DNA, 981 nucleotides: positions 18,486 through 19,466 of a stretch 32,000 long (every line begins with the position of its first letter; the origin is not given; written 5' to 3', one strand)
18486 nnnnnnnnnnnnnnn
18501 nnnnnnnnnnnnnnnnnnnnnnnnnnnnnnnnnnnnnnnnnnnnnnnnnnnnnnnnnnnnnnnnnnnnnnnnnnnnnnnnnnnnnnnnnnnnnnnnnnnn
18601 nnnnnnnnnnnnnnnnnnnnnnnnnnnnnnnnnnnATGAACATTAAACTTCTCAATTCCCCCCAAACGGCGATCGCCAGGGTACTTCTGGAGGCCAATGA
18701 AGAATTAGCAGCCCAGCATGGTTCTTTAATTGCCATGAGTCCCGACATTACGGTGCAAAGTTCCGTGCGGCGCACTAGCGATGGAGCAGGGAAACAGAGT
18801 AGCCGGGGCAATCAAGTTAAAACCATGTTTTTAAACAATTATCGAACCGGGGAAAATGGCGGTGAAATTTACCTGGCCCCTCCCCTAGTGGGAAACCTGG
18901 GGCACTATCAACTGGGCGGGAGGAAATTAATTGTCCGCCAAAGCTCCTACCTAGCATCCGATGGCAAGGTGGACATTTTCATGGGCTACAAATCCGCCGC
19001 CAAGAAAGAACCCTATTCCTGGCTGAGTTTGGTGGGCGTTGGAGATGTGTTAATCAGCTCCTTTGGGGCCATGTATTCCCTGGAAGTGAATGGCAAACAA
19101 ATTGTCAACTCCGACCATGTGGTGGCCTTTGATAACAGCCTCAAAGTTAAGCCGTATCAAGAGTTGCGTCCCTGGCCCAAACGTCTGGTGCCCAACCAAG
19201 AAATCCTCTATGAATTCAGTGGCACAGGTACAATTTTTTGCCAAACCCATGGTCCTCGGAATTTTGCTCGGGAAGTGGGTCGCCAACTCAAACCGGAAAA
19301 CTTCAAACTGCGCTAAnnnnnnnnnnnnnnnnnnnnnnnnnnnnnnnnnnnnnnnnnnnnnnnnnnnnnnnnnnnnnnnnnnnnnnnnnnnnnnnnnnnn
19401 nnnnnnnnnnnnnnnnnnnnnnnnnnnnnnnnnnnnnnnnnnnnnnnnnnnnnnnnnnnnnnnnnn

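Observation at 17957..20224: Tandem trio of strongly diverged AIM24/DUF124-like paralogs forming an apparent operon of unknown function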

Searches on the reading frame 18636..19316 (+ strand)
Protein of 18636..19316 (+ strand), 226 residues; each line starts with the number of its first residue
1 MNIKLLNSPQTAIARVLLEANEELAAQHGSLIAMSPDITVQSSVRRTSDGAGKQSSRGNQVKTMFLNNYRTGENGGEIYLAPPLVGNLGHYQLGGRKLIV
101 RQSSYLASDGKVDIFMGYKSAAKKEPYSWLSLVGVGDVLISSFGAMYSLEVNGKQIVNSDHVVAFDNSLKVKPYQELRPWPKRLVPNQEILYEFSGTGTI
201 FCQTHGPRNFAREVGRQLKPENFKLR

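Call 3: search_protein_families(library=pfam, proteins=[window:18636-19316:+], max_evalue=0.01)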
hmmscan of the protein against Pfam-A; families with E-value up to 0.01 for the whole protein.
window:18636-19316:+ (226 aa): 1 family
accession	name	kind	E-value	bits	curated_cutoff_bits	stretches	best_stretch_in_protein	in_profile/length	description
PF01987.23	AIM24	-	1.7e-36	126.3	25.7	1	5-205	3-205/205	Mitochondrial biogenesis AIM24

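Call 4: search_protein_families(library=ncbifam, proteins=[window:18636-19316:+], max_evalue=0.01)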
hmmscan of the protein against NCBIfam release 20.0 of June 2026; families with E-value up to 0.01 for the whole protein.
window:18636-19316:+ (226 aa): 1 family
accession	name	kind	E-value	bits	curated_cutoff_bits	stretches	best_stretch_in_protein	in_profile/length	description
TIGR00266.1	TIGR00266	hypoth_equivalog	1.5e-28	99.9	96.6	1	1-212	1-212/222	TIGR00266 family protein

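Call 13: find_homologous_proteins(query=window:18636-19316:+, max_evalue=0.001)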
Query window:18636-19316:+ (226 aa): 14 proteins with E <= 0.001 among 264 candidates.
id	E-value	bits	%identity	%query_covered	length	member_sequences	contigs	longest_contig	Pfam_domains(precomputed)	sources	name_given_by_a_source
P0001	9.0e-139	478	96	100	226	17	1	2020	PF01987.24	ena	-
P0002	4.8e-120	417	83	100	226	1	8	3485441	PF01987.24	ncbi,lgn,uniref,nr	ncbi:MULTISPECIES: AIM24 family protein [unclassified Synechocystis]|uniref:AIM24 family protein n=1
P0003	1.8e-113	396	77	100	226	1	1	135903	PF01987.24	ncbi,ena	-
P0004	9.6e-112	390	76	100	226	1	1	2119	PF01987.24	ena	-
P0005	6.3e-107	374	74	100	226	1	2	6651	PF01987.24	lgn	-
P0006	2.6e-104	366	73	100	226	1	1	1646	PF01987.24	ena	-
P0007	4.8e-65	237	51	100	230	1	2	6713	PF01987.24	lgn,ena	-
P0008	8.2e-56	207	73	56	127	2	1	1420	PF01987.24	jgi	jgi:uncharacterized protein (AIM24 family)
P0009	4.4e-54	202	46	100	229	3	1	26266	PF01987.24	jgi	jgi:uncharacterized protein (TIGR00266 family)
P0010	9.0e-43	165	40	97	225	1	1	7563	PF01987.24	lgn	-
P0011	4.9e-41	159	40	96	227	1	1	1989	PF01987.24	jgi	jgi:uncharacterized protein (TIGR00266 family)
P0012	7.1e-36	142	38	97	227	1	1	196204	PF01987.24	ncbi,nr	ncbi:MAG: TIGR00266 family protein [Cyanobacteriota bacterium]|nr:TIGR00266 family protein [Cyanobac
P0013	7.3e-24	103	35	90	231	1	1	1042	PF01987.24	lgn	-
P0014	1.2e-20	92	31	95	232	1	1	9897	PF01987.24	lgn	-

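Call 67: search_protein_families(library=padloc, proteins=[window:18636-19316:+], max_evalue=0.01)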
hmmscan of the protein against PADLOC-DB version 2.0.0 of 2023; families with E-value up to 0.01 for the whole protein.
window:18636-19316:+ (226 aa): 0 families

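Call 68: search_protein_families(library=phrogs, proteins=[window:18636-19316:+], max_evalue=0.01)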
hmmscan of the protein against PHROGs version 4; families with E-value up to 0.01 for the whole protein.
window:18636-19316:+ (226 aa): 0 families

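Call 80: search_protein_representatives(protein=window:18636-19316:+)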
Query: 226 residues. Proteins with E-value up to 0.001 (for the whole library): 470; up to 1e-10: 131; up to 1e-30: 8. The best 150 are listed.
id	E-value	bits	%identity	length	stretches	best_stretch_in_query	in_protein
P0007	1.5e-65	237.4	52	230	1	1-226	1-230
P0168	7.0e-50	186.2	49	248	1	1-225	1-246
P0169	3.4e-43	164.3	39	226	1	1-214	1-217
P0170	1.5e-36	142.6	38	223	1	1-215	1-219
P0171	4.5e-35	137.8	37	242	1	1-215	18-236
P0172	6.3e-35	137.3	36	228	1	1-221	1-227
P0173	2.5e-32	128.8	31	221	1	1-217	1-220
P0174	5.3e-32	127.8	33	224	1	1-220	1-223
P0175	2.3e-30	122.4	36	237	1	3-219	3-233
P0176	8.8e-30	120.5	33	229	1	1-220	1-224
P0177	5.9e-29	117.8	38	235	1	1-218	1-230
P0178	5.9e-26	108.0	35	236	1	1-220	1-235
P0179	4.2e-25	105.2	39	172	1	4-161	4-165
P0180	1.3e-24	103.6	36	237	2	63-213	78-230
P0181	2.1e-24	102.9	32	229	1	9-220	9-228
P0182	4.2e-23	98.7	32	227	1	1-222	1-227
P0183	6.7e-23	98.0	29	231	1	4-220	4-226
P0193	8.9e-20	87.8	30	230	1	18-221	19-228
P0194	1.4e-19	87.1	29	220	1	4-208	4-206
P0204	7.1e-17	78.3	31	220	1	14-219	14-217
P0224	1.7e-14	70.6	24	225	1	4-220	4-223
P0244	2.3e-13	66.8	27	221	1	1-214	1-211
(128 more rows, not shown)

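Call 82: list_cluster_members(proteins=[P0176, P0178, P0181, P0182, P0183, P0193, P0194, P0204, P0224, P0244])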
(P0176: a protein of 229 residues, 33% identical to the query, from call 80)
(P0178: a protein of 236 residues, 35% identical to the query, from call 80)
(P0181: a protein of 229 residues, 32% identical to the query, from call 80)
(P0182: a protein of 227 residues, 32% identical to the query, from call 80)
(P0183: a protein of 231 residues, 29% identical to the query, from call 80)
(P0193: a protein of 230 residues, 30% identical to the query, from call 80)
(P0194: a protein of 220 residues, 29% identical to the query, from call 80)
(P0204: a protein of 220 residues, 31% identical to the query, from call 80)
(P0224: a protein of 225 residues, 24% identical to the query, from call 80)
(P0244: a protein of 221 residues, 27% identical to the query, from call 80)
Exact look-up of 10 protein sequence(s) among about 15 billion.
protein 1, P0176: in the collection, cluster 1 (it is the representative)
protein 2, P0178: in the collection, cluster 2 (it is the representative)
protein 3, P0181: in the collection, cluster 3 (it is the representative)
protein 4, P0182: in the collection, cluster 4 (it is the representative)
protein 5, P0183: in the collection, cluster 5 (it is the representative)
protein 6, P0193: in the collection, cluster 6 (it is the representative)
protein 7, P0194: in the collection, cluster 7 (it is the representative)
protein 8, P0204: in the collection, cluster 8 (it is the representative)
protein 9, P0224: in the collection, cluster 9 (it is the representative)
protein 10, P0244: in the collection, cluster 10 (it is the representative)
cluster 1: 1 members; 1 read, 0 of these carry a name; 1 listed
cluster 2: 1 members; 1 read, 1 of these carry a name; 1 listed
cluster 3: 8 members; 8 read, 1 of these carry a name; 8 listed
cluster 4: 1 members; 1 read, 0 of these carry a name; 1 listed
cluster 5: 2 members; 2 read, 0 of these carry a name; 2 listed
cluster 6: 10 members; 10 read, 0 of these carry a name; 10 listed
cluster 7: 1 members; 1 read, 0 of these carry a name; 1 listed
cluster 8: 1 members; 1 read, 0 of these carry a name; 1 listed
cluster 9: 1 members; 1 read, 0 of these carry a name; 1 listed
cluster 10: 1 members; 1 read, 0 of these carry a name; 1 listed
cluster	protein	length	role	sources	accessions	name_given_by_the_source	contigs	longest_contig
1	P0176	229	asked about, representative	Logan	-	-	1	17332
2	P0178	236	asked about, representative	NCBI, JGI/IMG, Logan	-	uncharacterized protein (TIGR00266 family)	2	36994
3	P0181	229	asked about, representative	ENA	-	-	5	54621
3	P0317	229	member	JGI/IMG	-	uncharacterized protein (TIGR00266 family)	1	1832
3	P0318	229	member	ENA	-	-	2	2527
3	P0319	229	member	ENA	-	-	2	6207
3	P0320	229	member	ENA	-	-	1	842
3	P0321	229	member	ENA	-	-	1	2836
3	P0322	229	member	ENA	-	-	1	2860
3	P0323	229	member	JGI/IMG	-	-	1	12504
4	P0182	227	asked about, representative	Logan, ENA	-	-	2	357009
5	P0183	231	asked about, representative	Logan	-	-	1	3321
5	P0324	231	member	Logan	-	-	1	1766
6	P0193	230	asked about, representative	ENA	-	-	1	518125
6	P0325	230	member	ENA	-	-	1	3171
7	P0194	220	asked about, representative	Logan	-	-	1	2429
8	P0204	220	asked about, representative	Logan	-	-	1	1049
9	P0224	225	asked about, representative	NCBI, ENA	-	-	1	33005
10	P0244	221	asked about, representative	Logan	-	-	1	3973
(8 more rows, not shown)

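Call 83: find_encoding_contigs(protein=P0193, flank=5000, max_places=3)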
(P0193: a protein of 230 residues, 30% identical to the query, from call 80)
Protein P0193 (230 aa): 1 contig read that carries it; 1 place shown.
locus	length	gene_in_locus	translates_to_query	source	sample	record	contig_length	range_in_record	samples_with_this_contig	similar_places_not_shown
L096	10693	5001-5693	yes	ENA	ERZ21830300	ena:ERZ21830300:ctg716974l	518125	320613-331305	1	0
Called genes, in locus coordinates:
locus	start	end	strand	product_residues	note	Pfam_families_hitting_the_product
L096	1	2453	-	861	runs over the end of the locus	PF00501:AMP-binding, PF00550:PP-binding (weak), PF01553:Acyltransferase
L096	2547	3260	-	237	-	PF00753:Lactamase_B, PF23023:Anti-Pycsar_Apyc1, PF12706:Lactamase_B_2 (faint)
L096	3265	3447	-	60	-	-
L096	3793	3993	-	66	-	-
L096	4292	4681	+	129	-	PF01987:AIM24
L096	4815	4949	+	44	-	PF01987:AIM24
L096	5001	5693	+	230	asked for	PF01987:AIM24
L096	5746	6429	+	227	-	PF01987:AIM24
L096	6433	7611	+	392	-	PF04326:SLFN_AlbA_2, PF13749:HATPase_c_4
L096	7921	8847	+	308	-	PF01555:N6_N4_Mtase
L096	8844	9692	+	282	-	PF12183:NotI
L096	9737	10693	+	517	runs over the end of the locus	PF00732:GMC_oxred_N, PF05199:GMC_oxred_C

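Call 84: find_encoding_contigs(protein=P0182, flank=5000, max_places=2)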
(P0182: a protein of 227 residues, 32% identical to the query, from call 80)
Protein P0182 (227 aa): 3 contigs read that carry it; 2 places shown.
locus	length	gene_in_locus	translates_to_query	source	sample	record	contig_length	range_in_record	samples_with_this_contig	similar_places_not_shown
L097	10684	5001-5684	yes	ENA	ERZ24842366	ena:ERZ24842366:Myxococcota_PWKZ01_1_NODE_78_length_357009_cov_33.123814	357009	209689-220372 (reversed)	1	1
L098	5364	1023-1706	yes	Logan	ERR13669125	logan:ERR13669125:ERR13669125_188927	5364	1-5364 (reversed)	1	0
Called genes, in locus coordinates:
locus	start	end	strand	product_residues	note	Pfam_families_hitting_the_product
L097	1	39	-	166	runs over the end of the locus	PF11969:DcpS_C (weak), PF01230:HIT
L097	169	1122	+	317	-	PF03741:TerC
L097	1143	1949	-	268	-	PF12483:GIDE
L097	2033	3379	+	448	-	PF00069:Pkinase, PF07714:PK_Tyr_Ser-Thr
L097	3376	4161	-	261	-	PF00106:adh_short, PF08659:KR (weak), PF23441:SDR, PF13561:adh_short_C2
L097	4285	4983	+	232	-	PF01987:AIM24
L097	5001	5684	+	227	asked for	PF01987:AIM24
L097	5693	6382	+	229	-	PF01987:AIM24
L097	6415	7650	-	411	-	PF01743:PolyA_pol, PF12627:PolyA_pol_RNAbd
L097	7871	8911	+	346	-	PF02985:HEAT (faint), PF13646:HEAT_2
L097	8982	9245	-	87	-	-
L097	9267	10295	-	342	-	PF14378:PAP2_3, PF01569:PAP2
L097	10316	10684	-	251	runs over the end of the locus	-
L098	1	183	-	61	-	?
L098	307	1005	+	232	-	PF01987:AIM24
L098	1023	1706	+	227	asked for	PF01987:AIM24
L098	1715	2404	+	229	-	PF01987:AIM24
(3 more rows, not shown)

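Call 85: find_encoding_contigs(protein=P0181, flank=5000, max_places=2)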
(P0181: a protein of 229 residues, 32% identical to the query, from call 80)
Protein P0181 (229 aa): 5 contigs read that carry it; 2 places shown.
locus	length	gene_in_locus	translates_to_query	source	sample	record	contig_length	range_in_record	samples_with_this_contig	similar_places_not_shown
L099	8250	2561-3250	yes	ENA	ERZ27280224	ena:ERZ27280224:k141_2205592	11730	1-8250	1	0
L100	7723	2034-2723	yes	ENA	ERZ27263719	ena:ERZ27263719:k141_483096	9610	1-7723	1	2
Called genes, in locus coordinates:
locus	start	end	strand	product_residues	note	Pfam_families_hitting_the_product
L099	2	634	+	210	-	?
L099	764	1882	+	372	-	PF01435:Peptidase_M48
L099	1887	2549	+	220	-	PF01987:AIM24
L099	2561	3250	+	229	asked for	PF01987:AIM24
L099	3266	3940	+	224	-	PF01987:AIM24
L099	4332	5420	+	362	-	-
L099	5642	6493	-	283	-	PF20628:Dyp_perox_C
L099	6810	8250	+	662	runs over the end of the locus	PF16586:DUF5060, PF12904:Collagen_bind_2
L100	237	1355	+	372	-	PF01435:Peptidase_M48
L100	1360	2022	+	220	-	PF01987:AIM24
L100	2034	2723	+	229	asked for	PF01987:AIM24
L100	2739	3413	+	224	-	PF01987:AIM24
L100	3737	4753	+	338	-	PF00389:2-Hacid_dh, PF02826:2-Hacid_dh_C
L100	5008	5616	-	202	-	PF09997:DUF2238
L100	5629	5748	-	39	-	-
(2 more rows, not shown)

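Call 86: find_encoding_contigs(protein=P0178, flank=5000, max_places=2)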
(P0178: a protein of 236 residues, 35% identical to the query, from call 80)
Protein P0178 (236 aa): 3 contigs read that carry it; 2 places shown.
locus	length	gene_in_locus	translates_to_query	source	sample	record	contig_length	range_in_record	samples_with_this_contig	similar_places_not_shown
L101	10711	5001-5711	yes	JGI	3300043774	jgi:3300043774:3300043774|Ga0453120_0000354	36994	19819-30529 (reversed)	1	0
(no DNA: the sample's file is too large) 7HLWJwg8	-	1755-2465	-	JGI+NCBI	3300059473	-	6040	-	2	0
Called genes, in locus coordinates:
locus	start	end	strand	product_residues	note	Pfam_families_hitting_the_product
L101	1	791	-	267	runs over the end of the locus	-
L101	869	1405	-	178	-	PF02018:CBM_4_9 (weak)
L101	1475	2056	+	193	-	PF00583:Acetyltransf_1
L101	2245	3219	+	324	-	PF20216:DUF6576 (weak)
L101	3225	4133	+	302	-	PF03819:MazG, PF12643:MazG-like (faint), PF01503:PRA-PH (weak), PF03819:MazG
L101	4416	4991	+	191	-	PF01987:AIM24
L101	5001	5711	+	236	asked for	PF01987:AIM24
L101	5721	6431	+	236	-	PF01987:AIM24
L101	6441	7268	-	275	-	PF00226:DnaJ, PF01556:DnaJ_C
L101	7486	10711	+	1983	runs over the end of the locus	PF02369:Big_1 (faint), PF00207:A2M (weak), PF17973:bMG10 (weak)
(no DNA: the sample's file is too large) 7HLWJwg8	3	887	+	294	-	?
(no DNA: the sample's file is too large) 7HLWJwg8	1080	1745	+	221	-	PF01987:AIM24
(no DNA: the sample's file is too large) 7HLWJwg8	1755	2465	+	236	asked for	PF01987:AIM24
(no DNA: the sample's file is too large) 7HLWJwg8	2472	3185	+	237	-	PF01987:AIM24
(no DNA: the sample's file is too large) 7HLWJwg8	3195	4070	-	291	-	PF00226:DnaJ, PF01556:DnaJ_C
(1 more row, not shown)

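Call 87: find_encoding_contigs(protein=P0224, flank=5000, max_places=2)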
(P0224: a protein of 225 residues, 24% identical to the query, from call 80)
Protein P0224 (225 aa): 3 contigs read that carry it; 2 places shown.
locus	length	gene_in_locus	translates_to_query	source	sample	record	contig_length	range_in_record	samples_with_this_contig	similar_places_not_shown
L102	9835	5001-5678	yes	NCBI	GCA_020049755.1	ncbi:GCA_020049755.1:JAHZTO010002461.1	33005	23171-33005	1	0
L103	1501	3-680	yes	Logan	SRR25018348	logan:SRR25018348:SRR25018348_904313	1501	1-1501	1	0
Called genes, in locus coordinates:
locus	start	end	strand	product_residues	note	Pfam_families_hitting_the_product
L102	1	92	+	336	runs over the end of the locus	PF03963:FlgD, PF13860:FlgD_ig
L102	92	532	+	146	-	PF12611:Flagellar_put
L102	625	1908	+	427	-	PF00460:Flg_bb_rod, PF22692:LlgE_F_G_D1, PF07559:FlgE_D2, PF06429:Flg_bbr_C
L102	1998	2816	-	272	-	PF00089:Trypsin, PF13365:Trypsin_2 (weak)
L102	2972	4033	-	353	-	PF01435:Peptidase_M48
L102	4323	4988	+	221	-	PF01987:AIM24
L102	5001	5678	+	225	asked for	PF01987:AIM24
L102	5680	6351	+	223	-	PF01987:AIM24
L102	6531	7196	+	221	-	PF00072:Response_reg, PF00486:Trans_reg_C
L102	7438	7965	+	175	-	-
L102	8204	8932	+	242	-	-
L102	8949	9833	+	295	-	?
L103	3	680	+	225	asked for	PF01987:AIM24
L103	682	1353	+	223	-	PF01987:AIM24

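Call 99: find_related_loci(query=A5, collection=metagenome_contigs, flank=4500)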
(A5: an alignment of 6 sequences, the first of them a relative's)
Query A5 (229 aa) in metagenome_contigs; peptide patterns used: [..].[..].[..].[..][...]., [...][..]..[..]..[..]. (x = any residue, [..] = any of these).
600 stretches matched a pattern (row limit reached: there are more); 549 encode a relative of the query (tblastn E <= 1e-3); the best 80 are kept; 80 distinct loci.
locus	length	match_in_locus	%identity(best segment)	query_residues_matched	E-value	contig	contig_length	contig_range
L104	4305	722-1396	49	1-229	5e-74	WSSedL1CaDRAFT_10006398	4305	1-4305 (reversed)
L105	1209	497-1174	47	1-229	9e-74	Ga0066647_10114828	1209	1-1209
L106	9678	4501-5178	47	1-229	5e-69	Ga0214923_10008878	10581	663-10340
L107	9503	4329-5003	46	1-229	3e-68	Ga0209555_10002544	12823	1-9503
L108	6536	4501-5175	47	1-229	5e-68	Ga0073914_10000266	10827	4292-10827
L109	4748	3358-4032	49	1-229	3e-68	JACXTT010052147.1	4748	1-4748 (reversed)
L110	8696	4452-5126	48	1-229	2e-67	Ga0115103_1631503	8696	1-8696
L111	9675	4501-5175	47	1-229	2e-67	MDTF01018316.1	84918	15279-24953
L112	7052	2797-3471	48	1-229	4e-67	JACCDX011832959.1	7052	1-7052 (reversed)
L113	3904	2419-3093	48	1-229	6e-67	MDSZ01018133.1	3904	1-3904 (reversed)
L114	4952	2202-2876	45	1-229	1e-66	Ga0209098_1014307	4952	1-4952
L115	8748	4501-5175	48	1-229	8e-67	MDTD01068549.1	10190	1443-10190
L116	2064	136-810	46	1-229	2e-68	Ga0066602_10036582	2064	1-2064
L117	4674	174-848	48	1-229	2e-66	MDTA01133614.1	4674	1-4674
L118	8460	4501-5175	48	1-229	3e-66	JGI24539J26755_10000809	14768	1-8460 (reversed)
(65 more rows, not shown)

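Call 111: predict_structure(alignment_id=A6)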
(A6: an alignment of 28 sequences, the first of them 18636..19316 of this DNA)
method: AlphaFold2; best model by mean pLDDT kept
length: 226 residues; sequences in the alignment: 28
mean_pLDDT: 87.2   pTM: 0.84
mean pLDDT of the five models: 87.2, 86.9, 86.4, 85.4, 84.8
residues with pLDDT >= 90: 146; 70-90: 52; 50-70: 16; < 50: 12
segments of 3 or more residues with pLDDT < 50: 50-59
pLDDT, mean of each block of 10 residues (from residue 1): 88 96 96 97 75 44 87 97 92 94 96 86 77 97 95 96 96 83 79 96 90 79 55
secondary structure, 60 per line:
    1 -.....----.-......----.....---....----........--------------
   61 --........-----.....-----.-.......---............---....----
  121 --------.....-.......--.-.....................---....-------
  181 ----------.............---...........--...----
elements in order: E2-6 E13-18 E23-27 E31-34 E39-46 E63-70 E76-80 E88-94 E98-101 E105-109 E113-116 E129-133 E135-141 E146-158 E162-166 E170-173 E191-203 H207-217

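Call 113: fold_search(model_id=the predicted structure, library=pdb)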
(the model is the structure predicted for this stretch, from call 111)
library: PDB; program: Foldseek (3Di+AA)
matches with E <= 10: 194; with E <= 0.001: 7
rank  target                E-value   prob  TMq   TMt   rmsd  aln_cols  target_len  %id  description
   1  1pg6                  5.8e-15  1.00  0.75  0.79   5.5       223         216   21  X-Ray Crystal Structure of Protein SPYM3_0169 from Streptococcus pyogenes. Northeast Structural Genomics Consortium Targ (released 2003-12-02)
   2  1yox_B                1.2e-12  1.00  0.68  0.79   4.5       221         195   18  Structure of the conserved Protein of Unknown Function PA3696 from Pseudomonas aeruginosa (released 2005-04-26)
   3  1yox_E                1.2e-12  1.00  0.69  0.76   5.3       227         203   19  Structure of the conserved Protein of Unknown Function PA3696 from Pseudomonas aeruginosa (released 2005-04-26)
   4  1yox_D                2.1e-12  1.00  0.68  0.73   5.4       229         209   20  Structure of the conserved Protein of Unknown Function PA3696 from Pseudomonas aeruginosa (released 2005-04-26)
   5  1yox_C                3.1e-12  1.00  0.70  0.79   4.4       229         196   17  Structure of the conserved Protein of Unknown Function PA3696 from Pseudomonas aeruginosa (released 2005-04-26)
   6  1yox_A                1.2e-11  1.00  0.70  0.82   4.7       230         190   16  Structure of the conserved Protein of Unknown Function PA3696 from Pseudomonas aeruginosa (released 2005-04-26)
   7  1yox_F                2.7e-11  1.00  0.65  0.79   4.3       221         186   18  Structure of the conserved Protein of Unknown Function PA3696 from Pseudomonas aeruginosa (released 2005-04-26)
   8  8ofn_A                7.1e-02  0.04  0.10  0.07  28.9       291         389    6  Structure of the yellow fever virus (Asibi strain) dimeric envelope protein (released 2023-08-09)
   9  5jhm_B                8.7e-02  0.05  0.10  0.06  31.3       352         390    9  Crystal structure of Zika virus Envelope protein (released 2016-05-11)
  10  2i69_A                9.6e-02  0.05  0.11  0.07  33.1       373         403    8  Crystal structure of the West Nile virus envelope glycoprotein (released 2006-11-21)
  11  6iw2_J                1.1e-01  0.05  0.11  0.07  30.7       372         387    7  Crystal structure of 5A ScFv in complex with YFV-17D sE in prefusion state (released 2019-02-13)
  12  6hcg_A                1.1e-01  0.05  0.10  0.05  27.8       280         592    8  Klebsiella pneumoniae type II secretion system outer membrane complex. PulD, PulS and PulC HR domain. (released 2019-11-27)
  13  8gpu_A                1.4e-01  0.03  0.09  0.06  30.6       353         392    9  YFV_E_YD6Fab_prefusion (released 2022-11-02)
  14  6iw5_A                1.4e-01  0.02  0.09  0.06  28.0       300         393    8  Crystal structure of YFV-China sE in prefusion state (released 2019-02-13)
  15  9b6y_A                1.9e-01  0.02  0.09  0.06  28.1       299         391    7  Envelope protein ASU of YFV-ES504 T380R (released 2025-09-03)
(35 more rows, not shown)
